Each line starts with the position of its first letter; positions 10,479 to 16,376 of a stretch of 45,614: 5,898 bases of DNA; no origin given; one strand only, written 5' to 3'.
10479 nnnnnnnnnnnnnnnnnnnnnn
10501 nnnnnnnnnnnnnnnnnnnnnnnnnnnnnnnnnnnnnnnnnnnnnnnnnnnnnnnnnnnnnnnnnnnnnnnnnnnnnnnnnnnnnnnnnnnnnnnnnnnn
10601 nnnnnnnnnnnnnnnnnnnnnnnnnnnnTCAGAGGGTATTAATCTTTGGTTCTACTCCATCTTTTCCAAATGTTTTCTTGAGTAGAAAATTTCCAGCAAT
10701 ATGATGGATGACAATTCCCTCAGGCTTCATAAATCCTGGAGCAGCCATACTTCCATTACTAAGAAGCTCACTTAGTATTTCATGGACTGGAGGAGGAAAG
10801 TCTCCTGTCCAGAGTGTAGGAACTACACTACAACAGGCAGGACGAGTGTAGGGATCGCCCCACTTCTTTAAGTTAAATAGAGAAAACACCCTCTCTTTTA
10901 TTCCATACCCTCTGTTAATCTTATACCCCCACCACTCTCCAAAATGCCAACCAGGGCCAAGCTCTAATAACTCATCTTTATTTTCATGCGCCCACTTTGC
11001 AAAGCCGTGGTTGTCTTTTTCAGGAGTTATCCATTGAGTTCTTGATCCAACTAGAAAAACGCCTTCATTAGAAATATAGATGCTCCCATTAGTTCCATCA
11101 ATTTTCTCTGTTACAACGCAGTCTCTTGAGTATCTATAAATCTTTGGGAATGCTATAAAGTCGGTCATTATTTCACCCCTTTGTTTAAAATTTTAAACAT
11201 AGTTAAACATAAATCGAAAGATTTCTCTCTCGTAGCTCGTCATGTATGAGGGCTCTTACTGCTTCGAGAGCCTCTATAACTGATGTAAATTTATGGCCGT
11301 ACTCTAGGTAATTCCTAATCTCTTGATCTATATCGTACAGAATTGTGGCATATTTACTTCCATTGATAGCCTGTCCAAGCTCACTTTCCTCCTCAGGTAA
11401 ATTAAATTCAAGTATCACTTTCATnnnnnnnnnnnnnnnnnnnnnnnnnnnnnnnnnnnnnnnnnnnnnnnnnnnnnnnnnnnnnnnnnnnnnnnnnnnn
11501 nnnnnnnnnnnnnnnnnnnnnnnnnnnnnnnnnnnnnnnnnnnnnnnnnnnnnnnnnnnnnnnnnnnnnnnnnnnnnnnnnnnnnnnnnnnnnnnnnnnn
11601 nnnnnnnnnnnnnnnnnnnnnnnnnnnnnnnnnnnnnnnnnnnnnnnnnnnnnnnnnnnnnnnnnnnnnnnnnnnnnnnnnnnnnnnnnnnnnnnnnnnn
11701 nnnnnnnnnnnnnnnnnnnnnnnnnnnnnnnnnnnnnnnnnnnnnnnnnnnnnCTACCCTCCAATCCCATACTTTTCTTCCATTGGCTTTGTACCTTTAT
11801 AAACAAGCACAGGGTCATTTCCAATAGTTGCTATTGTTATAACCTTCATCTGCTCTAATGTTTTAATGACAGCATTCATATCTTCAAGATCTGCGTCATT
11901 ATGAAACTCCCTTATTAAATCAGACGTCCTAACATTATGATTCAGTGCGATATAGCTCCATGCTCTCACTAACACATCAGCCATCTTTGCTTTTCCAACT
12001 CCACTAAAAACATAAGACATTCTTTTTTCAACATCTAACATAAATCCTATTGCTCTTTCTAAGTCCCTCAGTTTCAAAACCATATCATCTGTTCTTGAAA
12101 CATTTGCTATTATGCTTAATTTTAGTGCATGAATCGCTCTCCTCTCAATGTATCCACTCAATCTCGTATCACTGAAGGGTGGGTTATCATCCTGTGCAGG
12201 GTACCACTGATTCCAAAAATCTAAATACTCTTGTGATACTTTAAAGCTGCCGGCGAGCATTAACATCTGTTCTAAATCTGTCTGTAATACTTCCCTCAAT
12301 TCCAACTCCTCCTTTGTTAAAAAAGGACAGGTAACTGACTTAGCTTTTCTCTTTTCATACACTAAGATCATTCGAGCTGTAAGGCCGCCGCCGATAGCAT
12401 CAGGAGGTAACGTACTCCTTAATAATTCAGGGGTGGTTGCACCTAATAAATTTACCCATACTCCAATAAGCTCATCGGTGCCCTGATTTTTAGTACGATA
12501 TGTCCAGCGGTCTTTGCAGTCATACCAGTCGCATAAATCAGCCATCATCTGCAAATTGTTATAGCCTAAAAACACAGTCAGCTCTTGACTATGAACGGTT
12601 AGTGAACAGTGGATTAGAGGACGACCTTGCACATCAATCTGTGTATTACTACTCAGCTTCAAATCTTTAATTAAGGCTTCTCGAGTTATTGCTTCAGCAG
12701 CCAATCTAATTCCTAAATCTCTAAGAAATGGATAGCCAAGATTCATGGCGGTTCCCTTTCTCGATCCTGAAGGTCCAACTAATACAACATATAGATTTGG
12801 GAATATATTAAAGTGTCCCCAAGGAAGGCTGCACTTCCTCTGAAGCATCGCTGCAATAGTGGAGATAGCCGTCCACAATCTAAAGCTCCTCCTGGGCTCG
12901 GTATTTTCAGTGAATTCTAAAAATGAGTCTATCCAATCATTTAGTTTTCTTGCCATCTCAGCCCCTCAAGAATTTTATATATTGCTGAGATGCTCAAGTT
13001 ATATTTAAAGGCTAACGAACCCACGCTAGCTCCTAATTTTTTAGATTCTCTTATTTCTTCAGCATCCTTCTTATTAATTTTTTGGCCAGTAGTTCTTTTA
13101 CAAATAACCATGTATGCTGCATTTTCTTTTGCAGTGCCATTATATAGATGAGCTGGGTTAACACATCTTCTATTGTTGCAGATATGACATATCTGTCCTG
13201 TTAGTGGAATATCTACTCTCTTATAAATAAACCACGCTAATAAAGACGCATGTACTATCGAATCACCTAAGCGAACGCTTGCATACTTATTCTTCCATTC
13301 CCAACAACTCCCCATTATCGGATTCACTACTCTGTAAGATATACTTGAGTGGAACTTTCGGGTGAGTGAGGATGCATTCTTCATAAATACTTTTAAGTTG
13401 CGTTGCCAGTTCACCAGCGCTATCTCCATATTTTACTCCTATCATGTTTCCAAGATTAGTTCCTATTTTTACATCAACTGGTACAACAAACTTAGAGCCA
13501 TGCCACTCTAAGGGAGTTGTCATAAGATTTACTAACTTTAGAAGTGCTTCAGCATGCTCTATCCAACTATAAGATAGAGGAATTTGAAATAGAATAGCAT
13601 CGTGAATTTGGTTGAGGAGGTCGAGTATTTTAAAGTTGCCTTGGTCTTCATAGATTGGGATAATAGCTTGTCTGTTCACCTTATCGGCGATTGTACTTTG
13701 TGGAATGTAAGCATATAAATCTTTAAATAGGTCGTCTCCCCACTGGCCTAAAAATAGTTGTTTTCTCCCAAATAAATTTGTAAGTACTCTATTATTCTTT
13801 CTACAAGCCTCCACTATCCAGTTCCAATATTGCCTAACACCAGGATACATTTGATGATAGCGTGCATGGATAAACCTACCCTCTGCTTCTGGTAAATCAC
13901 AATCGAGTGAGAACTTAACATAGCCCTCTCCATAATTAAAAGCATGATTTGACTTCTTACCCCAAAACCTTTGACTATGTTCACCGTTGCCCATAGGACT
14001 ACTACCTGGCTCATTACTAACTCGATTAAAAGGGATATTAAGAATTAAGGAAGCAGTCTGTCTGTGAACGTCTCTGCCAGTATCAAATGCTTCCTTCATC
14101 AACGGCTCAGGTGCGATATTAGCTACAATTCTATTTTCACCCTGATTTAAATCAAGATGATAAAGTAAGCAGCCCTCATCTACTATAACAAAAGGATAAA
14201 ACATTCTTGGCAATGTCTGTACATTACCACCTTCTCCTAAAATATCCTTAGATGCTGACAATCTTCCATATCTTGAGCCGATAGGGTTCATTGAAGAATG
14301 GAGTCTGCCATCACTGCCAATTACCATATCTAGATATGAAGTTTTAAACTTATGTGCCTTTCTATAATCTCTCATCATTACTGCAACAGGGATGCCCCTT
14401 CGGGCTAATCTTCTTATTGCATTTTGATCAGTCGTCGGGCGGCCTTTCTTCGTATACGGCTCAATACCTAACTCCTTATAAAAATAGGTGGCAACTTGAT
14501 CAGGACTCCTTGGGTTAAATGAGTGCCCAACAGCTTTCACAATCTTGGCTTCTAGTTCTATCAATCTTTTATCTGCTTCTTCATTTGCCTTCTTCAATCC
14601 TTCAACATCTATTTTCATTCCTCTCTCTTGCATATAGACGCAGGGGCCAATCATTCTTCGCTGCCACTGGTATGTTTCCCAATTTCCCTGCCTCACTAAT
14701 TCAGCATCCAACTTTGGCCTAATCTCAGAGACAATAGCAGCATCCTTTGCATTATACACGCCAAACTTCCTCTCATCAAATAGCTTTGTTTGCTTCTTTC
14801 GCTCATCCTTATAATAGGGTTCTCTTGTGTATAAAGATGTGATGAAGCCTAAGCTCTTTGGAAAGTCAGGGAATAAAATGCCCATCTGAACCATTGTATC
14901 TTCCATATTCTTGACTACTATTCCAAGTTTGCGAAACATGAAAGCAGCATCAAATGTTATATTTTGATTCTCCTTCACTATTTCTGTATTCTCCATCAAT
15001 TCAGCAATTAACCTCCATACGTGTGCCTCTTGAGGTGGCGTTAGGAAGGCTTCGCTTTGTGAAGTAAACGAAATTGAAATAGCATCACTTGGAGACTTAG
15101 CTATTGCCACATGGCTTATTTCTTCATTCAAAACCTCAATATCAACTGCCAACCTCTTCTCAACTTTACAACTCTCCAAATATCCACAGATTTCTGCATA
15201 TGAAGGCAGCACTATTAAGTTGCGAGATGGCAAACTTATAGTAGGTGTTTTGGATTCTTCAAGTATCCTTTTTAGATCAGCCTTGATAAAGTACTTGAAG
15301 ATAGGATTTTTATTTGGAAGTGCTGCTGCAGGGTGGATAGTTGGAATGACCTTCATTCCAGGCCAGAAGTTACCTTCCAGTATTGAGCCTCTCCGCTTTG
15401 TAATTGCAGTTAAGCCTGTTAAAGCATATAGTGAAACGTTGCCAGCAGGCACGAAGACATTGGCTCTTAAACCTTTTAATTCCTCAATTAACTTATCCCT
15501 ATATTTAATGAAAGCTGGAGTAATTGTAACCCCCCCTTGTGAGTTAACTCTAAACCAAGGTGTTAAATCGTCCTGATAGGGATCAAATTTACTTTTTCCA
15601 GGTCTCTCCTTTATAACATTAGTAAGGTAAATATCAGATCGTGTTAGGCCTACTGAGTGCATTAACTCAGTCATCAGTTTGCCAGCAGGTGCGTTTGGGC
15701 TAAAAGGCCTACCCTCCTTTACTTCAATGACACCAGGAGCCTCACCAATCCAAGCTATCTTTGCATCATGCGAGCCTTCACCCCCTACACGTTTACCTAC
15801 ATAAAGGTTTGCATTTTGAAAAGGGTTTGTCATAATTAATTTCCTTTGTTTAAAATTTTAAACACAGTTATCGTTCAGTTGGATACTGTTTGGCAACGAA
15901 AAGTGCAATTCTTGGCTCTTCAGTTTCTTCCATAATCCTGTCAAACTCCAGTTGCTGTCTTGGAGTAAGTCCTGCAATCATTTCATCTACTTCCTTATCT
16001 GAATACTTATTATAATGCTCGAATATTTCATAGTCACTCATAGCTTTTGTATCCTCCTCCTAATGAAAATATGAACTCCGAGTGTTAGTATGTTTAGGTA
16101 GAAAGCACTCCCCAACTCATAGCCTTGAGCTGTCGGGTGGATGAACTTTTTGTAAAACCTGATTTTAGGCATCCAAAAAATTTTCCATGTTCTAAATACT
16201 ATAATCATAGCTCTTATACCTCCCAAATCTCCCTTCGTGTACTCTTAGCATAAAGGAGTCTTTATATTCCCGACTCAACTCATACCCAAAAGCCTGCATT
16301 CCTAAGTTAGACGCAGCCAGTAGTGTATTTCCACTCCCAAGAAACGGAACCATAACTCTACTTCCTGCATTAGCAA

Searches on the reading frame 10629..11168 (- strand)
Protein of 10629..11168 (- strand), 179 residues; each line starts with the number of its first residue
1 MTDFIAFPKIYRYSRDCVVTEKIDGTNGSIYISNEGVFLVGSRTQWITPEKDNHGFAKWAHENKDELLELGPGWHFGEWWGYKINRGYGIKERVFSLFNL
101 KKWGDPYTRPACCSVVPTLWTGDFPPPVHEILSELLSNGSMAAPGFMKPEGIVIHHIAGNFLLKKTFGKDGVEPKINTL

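Call 19: search_protein_families(library=pfam, proteins=[window:10629-11168:-], max_evalue=0.05)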
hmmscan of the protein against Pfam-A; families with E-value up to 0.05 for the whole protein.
window:10629-11168:- (179 aa): 1 family
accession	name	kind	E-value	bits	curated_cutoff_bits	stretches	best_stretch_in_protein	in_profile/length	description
PF09414.15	RNA_ligase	-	9e-15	55.7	27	1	16-156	2-157/171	RNA ligase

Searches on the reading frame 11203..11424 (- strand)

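Call 36: search_protein_families(library=pfam, proteins=[window:11203-11424:-], max_evalue=1)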
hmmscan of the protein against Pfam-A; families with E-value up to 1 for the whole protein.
window:11203-11424:- (73 aa): 2 families
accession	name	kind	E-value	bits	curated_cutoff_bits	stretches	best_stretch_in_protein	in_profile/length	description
PF24621.2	DHQS_C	-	0.0025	18.2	27.6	1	32-63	55-86/144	3-dehydroquinate synthase C-terminal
PF18375.7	CDH1_2_SANT_HL1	-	0.17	13.1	34.4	1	33-69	5-39/91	CDH1/2 SANT-Helical linker 1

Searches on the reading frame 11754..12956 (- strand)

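Call 7: search_protein_families(library=pfam, proteins=[window:11754-12956:-], max_evalue=0.01)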
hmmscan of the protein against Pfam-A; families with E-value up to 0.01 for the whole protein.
window:11754-12956:- (400 aa): 1 family
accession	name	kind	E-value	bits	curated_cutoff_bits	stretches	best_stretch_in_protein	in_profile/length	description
PF13148.11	DUF3987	-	3.5e-12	46.6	27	2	27-82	8-64/364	Protein of unknown function (DUF3987)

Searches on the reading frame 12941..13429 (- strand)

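Call 19: search_protein_families(library=pfam, proteins=[window:12941-13429:-], max_evalue=0.05)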
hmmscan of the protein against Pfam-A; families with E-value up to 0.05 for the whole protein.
window:12941-13429:- (162 aa): 3 families
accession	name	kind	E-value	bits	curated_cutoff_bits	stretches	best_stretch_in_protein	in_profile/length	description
PF13392.12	HNH_3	-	1.9e-05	24.6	24.8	1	74-104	15-45/46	HNH endonuclease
PF05551.17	zf-His_Me_endon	-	2.2e-05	25.1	27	1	79-115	66-98/131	Zinc-binding loop region of homing endonuclease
PF08765.17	Mor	-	0.011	16.2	24.9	0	125-158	64-96/107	Mor transcription activator family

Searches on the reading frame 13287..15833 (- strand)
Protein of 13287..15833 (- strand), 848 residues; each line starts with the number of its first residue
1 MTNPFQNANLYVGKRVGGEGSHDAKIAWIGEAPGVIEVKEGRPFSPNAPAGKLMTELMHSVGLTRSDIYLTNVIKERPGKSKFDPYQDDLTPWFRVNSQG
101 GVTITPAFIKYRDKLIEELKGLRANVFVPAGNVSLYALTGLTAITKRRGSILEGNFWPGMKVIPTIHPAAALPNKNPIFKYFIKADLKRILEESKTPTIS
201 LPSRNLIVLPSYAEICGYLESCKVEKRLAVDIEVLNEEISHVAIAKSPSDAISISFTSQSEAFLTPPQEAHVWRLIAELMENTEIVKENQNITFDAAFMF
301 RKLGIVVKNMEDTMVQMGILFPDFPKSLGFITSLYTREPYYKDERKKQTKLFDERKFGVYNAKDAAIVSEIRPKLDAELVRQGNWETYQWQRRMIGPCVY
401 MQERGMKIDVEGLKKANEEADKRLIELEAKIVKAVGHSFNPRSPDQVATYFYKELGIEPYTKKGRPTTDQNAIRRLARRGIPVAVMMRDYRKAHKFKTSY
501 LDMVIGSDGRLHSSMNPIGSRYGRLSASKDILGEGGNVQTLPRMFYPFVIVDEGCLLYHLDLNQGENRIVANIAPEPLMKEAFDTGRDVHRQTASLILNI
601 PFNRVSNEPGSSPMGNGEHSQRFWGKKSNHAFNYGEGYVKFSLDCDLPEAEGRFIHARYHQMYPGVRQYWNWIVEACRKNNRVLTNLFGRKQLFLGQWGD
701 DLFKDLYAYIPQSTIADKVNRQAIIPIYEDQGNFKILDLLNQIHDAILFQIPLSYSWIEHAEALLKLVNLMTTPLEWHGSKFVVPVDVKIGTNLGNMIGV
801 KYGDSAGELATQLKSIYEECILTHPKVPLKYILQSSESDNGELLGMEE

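Call 7: search_protein_families(library=pfam, proteins=[window:13287-15833:-], max_evalue=0.01)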
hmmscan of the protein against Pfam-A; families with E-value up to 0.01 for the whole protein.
window:13287-15833:- (848 aa): 3 families
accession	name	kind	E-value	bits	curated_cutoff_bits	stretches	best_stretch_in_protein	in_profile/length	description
PF00476.26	DNA_pol_A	-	3.4e-44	151.8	34.3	1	412-792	3-377/381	DNA polymerase family A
PF03167.25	UDG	-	2.6e-17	63.7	24.3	1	18-176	2-126/141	Uracil DNA glycosylase superfamily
PF01612.26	DNA_pol_A_exo1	-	1.5e-09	38.4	23.6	1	227-379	22-172/173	3'-5' exonuclease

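Call 14: find_related_loci(query=window:13287-15833:-, collection=viral_contigs, flank=10000)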
Query window:13287-15833:- (848 aa) in viral_contigs; peptide patterns used: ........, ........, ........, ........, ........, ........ (x = any residue, [..] = any of these).
5 stretches matched a pattern; 3 encode a relative of the query (tblastn E <= 1e-3); 2 distinct loci.
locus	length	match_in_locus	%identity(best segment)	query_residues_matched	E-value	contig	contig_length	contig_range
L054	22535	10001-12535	80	1-845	0e+0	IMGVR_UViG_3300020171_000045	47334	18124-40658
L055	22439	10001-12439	50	16-826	0e+0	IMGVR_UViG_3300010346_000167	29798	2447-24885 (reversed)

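Call 28: find_related_loci(query=L054:35-376:+, collection=viral_contigs, flank=10000)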
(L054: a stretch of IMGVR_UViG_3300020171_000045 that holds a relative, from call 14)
Query L054:35-376:+ (114 aa) in viral_contigs; peptide patterns used: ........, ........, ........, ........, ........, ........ (x = any residue, [..] = any of these).
100 stretches matched a pattern; 2 encode a relative of the query (tblastn E <= 1e-3); 2 distinct loci.
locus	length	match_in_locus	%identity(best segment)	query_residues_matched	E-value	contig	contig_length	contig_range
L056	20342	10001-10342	100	1-114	6e-72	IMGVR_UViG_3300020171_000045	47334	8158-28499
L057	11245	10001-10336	55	1-112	5e-33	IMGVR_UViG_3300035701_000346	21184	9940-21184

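Call 38: find_related_loci(query=A1, collection=viral_contigs, flank=10000)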
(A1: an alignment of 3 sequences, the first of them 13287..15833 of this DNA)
Query A1 (848 aa) in viral_contigs; peptide patterns used: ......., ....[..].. (x = any residue, [..] = any of these).
240 stretches matched a pattern; 29 encode a relative of the query (tblastn E <= 1e-3); 29 distinct loci.
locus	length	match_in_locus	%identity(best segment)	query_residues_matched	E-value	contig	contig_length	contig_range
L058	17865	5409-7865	80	1-819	0e+0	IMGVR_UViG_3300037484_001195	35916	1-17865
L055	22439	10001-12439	50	16-826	0e+0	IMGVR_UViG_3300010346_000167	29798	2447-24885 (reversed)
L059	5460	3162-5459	47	15-785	0e+0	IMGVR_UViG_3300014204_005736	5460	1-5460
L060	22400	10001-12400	45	14-819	0e+0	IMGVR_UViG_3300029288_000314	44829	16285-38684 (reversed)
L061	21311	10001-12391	46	16-819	0e+0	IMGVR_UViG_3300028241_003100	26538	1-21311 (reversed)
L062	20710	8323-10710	46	10-809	0e+0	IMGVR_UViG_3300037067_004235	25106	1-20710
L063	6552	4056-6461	45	16-819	0e+0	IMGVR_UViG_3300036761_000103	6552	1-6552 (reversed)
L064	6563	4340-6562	46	12-761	0e+0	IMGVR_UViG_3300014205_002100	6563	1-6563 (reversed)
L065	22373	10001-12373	44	19-821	0e+0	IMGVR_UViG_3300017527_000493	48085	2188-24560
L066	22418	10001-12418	42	20-817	0e+0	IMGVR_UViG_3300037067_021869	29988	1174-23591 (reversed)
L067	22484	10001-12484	42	24-819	0e+0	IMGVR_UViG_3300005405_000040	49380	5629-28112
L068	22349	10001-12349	45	16-797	0e+0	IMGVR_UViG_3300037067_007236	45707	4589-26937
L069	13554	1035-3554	39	16-840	3e-173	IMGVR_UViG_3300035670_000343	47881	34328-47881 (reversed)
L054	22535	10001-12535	80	1-845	0e+0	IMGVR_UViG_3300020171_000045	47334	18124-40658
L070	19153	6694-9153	45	15-823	0e+0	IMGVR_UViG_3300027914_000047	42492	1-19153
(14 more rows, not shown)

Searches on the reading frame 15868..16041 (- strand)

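Call 36: search_protein_families(library=pfam, proteins=[window:15868-16041:-], max_evalue=1)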
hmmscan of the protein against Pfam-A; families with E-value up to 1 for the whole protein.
window:15868-16041:- (57 aa): 1 family
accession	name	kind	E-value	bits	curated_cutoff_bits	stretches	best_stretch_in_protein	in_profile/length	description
PF07700.20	HNOB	-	0.032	14.6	25.5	1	5-54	33-82/163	Haem-NO-binding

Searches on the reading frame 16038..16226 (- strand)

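Call 36: search_protein_families(library=pfam, proteins=[window:16038-16226:-], max_evalue=1)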
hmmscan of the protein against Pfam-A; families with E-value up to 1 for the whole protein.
window:16038-16226:- (62 aa): 1 family
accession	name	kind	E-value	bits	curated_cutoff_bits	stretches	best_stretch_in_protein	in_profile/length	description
PF21314.2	TM_ErbB1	-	0.012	15.8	27.1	1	39-61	7-29/36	Epidermal growth factor receptor transmembrane-juxtamembrane segment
